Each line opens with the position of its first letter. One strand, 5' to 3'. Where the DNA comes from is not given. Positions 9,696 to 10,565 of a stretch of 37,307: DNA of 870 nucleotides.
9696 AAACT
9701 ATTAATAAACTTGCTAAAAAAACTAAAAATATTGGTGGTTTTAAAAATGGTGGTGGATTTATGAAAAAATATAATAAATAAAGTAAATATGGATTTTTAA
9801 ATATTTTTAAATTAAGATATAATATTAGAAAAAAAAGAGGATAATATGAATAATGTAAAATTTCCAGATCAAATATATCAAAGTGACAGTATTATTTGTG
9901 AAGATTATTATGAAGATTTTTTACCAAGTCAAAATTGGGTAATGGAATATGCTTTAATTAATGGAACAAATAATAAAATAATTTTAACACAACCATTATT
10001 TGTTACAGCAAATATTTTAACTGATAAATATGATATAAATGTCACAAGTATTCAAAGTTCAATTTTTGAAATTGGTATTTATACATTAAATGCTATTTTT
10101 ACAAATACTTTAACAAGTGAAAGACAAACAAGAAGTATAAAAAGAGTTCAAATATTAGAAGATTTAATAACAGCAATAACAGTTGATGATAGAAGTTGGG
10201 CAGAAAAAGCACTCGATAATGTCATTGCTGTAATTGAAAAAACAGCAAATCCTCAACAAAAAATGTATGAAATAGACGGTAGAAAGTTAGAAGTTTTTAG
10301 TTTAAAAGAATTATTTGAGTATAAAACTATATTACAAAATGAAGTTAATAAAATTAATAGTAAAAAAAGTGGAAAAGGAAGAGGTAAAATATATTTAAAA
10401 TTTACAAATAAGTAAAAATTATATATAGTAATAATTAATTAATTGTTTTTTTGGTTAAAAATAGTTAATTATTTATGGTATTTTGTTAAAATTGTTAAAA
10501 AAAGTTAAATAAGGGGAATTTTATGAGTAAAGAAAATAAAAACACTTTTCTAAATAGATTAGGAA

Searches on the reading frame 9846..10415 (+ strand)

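Call 42: search_protein_families(library=phrogs, proteins=[window:9846-10415:+], max_evalue=0.001)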
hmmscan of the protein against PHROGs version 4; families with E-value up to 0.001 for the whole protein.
window:9846-10415:+ (189 aa): 1 family
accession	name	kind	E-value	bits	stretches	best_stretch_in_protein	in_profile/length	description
phrog_5774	-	connector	4.2e-21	76.3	1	5-181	2-168/177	head-tail joining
